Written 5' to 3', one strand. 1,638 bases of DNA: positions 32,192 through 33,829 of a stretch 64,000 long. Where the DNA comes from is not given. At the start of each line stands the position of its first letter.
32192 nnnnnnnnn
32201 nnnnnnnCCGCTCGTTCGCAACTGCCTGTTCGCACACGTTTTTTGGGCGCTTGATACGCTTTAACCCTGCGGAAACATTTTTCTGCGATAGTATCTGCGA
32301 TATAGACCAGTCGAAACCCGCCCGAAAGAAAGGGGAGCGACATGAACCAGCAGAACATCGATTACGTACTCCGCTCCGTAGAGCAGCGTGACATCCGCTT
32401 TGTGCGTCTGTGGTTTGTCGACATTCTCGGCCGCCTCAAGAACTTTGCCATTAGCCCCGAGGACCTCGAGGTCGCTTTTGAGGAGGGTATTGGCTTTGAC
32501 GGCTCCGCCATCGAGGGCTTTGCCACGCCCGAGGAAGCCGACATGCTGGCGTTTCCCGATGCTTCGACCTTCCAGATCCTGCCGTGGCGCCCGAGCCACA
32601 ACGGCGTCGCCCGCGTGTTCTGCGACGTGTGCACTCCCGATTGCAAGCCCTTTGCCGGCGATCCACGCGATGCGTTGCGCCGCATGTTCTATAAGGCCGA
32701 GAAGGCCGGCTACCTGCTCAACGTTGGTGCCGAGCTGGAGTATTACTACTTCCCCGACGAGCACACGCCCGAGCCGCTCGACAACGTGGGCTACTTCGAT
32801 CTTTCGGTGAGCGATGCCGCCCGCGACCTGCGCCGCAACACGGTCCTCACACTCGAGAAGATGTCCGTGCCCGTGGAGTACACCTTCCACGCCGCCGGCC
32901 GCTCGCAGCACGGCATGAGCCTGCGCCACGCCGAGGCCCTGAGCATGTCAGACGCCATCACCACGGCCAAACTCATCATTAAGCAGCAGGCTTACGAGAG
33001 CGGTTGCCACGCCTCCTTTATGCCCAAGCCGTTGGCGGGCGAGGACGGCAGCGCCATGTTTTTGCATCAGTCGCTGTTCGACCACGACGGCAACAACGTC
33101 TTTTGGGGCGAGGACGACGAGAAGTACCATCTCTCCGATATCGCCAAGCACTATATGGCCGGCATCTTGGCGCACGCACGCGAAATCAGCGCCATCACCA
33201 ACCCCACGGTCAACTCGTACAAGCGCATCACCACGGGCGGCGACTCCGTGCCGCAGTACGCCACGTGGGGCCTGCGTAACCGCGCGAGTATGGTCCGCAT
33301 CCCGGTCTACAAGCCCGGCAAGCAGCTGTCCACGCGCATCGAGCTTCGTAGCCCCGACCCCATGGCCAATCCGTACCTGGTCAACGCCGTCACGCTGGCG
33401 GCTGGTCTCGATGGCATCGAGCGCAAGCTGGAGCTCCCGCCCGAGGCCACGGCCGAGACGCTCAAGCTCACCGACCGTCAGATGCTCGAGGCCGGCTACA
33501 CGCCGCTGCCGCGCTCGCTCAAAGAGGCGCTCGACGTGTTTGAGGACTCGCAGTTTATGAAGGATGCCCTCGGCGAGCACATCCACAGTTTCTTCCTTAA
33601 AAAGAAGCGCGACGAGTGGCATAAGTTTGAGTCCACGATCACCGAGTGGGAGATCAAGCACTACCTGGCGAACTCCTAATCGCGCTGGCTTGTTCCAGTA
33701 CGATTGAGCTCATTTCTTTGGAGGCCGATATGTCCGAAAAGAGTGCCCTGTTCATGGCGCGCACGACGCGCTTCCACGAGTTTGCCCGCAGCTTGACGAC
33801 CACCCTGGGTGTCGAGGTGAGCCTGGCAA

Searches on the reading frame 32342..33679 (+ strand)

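Call 6: search_protein_families(library=pfam, proteins=[window:32342-33679:+])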
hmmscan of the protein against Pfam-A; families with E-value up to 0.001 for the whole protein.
window:32342-33679:+ (445 aa): 2 families
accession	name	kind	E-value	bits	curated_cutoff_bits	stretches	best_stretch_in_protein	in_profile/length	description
PF00120.29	Gln-synt_C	-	3.9e-102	342.3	24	1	106-441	2-344/344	Glutamine synthetase, catalytic domain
PF03951.24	Gln-synt_N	-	8.1e-28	96.3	33.4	1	17-99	1-82/82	Glutamine synthetase, beta-Grasp domain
